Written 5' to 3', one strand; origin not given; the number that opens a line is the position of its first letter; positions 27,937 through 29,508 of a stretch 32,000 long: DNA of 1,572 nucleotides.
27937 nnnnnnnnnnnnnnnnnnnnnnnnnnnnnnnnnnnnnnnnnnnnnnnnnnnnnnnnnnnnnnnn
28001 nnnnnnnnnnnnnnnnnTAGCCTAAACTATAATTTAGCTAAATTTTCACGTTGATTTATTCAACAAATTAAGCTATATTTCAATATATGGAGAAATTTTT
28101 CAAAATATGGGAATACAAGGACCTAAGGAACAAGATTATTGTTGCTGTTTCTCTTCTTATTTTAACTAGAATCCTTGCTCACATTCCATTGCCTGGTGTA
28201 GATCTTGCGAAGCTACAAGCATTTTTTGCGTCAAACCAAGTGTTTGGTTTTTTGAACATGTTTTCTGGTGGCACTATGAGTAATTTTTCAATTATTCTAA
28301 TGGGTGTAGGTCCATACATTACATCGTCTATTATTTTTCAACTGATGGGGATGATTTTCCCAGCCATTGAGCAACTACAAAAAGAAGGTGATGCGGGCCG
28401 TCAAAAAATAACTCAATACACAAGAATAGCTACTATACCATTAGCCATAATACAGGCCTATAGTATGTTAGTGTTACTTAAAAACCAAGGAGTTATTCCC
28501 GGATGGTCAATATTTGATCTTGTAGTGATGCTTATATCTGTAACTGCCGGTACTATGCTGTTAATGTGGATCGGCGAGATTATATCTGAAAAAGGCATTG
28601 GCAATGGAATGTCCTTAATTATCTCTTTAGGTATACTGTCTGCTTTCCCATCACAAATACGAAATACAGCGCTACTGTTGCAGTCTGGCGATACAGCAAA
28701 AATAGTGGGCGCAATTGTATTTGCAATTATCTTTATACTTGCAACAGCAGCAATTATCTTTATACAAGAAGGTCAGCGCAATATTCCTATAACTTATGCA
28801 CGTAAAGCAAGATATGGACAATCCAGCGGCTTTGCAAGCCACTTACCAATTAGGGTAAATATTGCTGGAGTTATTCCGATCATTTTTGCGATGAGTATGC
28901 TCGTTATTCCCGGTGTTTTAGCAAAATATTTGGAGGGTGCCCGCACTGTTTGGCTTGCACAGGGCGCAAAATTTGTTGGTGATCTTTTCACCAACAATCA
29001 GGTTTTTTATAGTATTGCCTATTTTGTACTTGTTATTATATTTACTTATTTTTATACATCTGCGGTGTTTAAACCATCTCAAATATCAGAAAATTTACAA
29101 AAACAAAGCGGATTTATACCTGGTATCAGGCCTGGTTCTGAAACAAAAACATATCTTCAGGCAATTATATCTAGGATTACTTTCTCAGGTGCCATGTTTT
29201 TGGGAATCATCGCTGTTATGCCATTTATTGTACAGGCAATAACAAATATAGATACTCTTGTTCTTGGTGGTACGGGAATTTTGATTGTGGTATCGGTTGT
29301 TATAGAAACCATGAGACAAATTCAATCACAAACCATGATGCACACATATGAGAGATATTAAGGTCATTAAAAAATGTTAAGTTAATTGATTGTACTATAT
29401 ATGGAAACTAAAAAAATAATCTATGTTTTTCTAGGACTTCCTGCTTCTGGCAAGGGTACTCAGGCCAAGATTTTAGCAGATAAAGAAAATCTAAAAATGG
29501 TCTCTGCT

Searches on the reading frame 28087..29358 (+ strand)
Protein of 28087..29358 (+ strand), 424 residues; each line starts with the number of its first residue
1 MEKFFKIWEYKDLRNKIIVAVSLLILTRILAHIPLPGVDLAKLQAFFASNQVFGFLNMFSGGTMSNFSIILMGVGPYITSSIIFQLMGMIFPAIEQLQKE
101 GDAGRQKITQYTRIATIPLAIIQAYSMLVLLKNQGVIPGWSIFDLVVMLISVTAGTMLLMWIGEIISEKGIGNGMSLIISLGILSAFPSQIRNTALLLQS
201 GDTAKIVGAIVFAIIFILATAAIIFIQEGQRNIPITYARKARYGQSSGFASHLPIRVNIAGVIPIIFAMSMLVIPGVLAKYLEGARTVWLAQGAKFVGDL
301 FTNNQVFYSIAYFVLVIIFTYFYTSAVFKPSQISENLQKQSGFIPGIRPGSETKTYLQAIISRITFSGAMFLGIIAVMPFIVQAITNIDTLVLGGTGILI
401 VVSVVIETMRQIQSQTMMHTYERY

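Call 3: search_protein_families(library=pfam, proteins=[window:28087-29358:+], max_evalue=1)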
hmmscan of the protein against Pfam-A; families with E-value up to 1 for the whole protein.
window:28087-29358:+ (424 aa): 1 family
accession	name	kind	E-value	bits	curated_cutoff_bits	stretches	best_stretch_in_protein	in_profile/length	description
PF00344.25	SecY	-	3.8e-99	332.3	32.2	1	68-409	1-306/306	SecY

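Call 51: find_homologous_proteins(query=window:28087-29358:+, max_evalue=1e-100)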
Query window:28087-29358:+ (424 aa): 6974 proteins with E <= 1e-100 among 8000 candidates; the best 120 are listed.
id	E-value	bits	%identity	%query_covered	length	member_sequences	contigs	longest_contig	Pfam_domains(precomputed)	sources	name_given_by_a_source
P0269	9.8e-252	853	93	100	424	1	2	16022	PF00344.26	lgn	-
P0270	5.1e-251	851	94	100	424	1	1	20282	PF00344.26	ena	-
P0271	2.1e-250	848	93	100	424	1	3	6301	PF00344.26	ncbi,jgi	jgi:preprotein translocase subunit SecY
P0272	4.7e-250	847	93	100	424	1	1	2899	PF00344.26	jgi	jgi:preprotein translocase subunit SecY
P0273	8.8e-231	784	83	100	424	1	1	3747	PF00344.26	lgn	-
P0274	1.1e-228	777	84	100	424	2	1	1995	PF00344.26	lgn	-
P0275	2.2e-224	763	81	100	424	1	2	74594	PF00344.26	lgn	-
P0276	1.9e-221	753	82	100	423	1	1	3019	PF00344.26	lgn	-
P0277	1.5e-218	744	79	100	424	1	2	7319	PF00344.26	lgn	-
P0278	3.9e-218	742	79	100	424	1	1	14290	PF00344.26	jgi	jgi:preprotein translocase subunit SecY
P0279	5.6e-218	742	79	100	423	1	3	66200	PF00344.26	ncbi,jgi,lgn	jgi:preprotein translocase subunit SecY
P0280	9.6e-218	741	79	100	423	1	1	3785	PF00344.26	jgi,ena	-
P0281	1.3e-216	737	79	100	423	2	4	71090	PF00344.26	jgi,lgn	-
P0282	2.1e-216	737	80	100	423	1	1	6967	PF00344.26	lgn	-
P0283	5.1e-215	732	100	83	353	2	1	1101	PF00344.26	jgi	jgi:preprotein translocase subunit SecY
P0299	1.2e-209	714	77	100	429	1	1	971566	PF00344.26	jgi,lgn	jgi:preprotein translocase subunit SecY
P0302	2.7e-208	710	78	100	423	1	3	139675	PF00344.26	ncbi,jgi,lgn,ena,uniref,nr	ncbi:preprotein translocase subunit SecY [Candidatus Berkelbacteria bacterium CG10_big_fil_rev_8_21_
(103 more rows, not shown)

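Call 52: find_encoding_contigs(protein=P0275, flank=4000, max_places=1)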
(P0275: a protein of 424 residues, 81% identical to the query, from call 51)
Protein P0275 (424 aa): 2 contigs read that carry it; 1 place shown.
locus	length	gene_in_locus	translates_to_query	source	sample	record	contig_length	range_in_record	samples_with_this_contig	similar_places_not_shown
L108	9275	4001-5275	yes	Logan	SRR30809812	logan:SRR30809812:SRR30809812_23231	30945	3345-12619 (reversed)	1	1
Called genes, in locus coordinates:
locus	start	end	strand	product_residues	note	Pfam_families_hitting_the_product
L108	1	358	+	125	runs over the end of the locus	PF00410:Ribosomal_S8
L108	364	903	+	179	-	PF00347:Ribosomal_L6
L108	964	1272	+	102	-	PF00861:Ribosomal_L18p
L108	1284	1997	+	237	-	PF00333:Ribosomal_S5, PF03719:Ribosomal_S5_C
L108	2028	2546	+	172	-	-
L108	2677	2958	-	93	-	-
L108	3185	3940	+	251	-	PF01936:NYN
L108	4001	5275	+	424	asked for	PF00344:SecY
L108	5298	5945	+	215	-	PF00406:ADK, PF13207:AAA_17, PF05191:ADK_lid (weak)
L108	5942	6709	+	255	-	PF00557:Peptidase_M24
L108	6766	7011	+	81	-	PF01176:eIF-1a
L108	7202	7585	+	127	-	PF00416:Ribosomal_S13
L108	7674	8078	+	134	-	PF00411:Ribosomal_S11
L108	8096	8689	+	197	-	PF00163:Ribosomal_S4, PF01479:S4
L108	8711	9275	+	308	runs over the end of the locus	PF01193:RNA_pol_L, PF01000:RNA_pol_A_bac, PF03118:RNA_pol_A_CTD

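Call 53: find_encoding_contigs(protein=P0279, flank=4000, max_places=1)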
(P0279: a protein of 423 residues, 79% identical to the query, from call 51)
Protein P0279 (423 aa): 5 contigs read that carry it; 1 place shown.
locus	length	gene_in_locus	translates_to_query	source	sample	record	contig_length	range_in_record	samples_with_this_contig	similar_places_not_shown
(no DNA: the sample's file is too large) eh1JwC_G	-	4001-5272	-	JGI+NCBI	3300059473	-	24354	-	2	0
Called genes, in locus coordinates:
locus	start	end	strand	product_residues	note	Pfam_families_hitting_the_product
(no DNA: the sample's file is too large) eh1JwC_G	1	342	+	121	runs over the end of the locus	PF00238:Ribosomal_L14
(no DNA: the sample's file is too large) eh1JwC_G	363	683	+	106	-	PF00467:KOW, PF17136:ribosomal_L24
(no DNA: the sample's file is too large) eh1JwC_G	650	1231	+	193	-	PF00281:Ribosomal_L5, PF00673:Ribosomal_L5_C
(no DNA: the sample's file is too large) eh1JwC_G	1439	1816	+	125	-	PF00410:Ribosomal_S8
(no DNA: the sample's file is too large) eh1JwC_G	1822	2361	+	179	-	PF00347:Ribosomal_L6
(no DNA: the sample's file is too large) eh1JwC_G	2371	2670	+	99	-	PF00861:Ribosomal_L18p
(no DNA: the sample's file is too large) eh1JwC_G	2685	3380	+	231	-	PF00333:Ribosomal_S5, PF03719:Ribosomal_S5_C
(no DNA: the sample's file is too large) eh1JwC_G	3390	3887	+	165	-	-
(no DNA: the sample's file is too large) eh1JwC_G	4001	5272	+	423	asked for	PF00344:SecY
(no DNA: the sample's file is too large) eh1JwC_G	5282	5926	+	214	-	PF00406:ADK, PF13207:AAA_17, PF05191:ADK_lid (weak)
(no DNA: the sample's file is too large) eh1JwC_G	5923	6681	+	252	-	PF00557:Peptidase_M24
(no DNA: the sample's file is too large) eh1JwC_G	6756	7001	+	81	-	PF01176:eIF-1a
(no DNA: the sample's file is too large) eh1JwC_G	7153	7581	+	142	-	PF00416:Ribosomal_S13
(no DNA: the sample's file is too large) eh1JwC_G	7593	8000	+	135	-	PF00411:Ribosomal_S11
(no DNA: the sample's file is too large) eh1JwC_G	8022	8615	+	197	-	PF00163:Ribosomal_S4, PF01479:S4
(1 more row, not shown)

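Call 54: find_encoding_contigs(protein=P0299, flank=4000, max_places=1)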
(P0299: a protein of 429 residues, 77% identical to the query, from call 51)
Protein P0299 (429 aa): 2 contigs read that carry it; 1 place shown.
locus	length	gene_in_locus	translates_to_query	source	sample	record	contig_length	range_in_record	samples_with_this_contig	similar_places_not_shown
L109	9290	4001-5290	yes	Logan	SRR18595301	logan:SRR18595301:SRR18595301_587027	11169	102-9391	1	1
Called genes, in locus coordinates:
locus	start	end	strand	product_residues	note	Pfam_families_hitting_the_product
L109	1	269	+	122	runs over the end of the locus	?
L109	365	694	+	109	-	PF00467:KOW, PF17136:ribosomal_L24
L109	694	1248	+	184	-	PF00281:Ribosomal_L5, PF00673:Ribosomal_L5_C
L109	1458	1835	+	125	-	PF00410:Ribosomal_S8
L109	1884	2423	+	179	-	PF00347:Ribosomal_L6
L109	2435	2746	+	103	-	PF00861:Ribosomal_L18p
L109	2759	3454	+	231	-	PF00333:Ribosomal_S5, PF03719:Ribosomal_S5_C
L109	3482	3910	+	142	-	PF00828:Ribosomal_L27A (faint)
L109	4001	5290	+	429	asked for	PF00344:SecY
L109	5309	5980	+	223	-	PF00406:ADK, PF13207:AAA_17, PF13238:AAA_18 (weak)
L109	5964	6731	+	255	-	PF00557:Peptidase_M24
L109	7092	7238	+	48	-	PF00444:Ribosomal_L36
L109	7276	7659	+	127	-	PF00416:Ribosomal_S13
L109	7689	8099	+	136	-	PF00411:Ribosomal_S11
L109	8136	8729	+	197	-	PF00163:Ribosomal_S4, PF01479:S4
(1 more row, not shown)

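Call 55: search_protein_families(library=pfam, proteins=[L108:2680-2958:-, L108:2028-2543:+], max_evalue=0.01)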
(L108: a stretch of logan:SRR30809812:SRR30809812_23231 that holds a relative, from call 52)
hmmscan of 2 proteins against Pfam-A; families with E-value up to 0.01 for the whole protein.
L108:2680-2958:- (93 aa): 0 families

L108:2028-2543:+ (172 aa): 1 family
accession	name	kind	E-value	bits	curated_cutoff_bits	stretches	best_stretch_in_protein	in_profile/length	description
PF00828.25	Ribosomal_L27A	-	0.0001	23.1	21.5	1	72-119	2-51/72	Ribosomal proteins 50S-L15, 50S-L18e, 60S-L27A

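Call 68: find_encoding_contigs(protein=P0281, flank=3000, max_places=1)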
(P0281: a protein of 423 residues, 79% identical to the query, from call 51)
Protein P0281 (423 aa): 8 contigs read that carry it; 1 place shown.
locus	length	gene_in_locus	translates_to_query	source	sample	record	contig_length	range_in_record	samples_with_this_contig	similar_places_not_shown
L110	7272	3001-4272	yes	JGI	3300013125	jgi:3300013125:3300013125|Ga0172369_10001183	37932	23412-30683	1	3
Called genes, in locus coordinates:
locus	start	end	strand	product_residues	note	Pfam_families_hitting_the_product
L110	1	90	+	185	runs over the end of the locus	PF00281:Ribosomal_L5, PF00673:Ribosomal_L5_C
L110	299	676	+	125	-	PF00410:Ribosomal_S8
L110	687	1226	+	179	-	PF00347:Ribosomal_L6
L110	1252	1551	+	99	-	PF00861:Ribosomal_L18p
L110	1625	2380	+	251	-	PF00333:Ribosomal_S5, PF03719:Ribosomal_S5_C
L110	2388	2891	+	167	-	-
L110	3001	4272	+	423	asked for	PF00344:SecY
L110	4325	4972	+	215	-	PF00406:ADK, PF13207:AAA_17, PF05191:ADK_lid (weak)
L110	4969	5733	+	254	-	PF00557:Peptidase_M24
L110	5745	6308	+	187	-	PF00293:NUDIX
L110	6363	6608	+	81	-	PF01176:eIF-1a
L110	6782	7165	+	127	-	PF00416:Ribosomal_S13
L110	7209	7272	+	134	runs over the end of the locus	PF00411:Ribosomal_S11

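Call 69: find_encoding_contigs(protein=P0302, flank=3000, max_places=1)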
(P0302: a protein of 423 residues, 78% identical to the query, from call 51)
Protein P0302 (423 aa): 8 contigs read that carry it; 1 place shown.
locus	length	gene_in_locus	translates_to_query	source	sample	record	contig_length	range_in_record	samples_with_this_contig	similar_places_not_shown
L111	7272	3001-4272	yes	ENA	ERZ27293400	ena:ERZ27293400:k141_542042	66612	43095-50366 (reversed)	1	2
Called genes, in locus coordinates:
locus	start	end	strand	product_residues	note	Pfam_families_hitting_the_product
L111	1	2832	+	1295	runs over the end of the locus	PF18076:FGAR-AT_N, PF18072:FGAR-AT_linker, PF02769:AIRS_C, PF22689:FGAR-AT_PurM_N-like, PF02769:AIRS_C, PF13507:GATase_5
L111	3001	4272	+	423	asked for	PF00344:SecY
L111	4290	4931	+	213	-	PF00406:ADK, PF13207:AAA_17, PF05191:ADK_lid (weak)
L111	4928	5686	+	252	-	PF00557:Peptidase_M24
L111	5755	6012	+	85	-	PF01176:eIF-1a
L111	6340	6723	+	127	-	PF00416:Ribosomal_S13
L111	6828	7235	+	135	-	PF00411:Ribosomal_S11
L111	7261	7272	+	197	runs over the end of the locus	PF00163:Ribosomal_S4, PF01479:S4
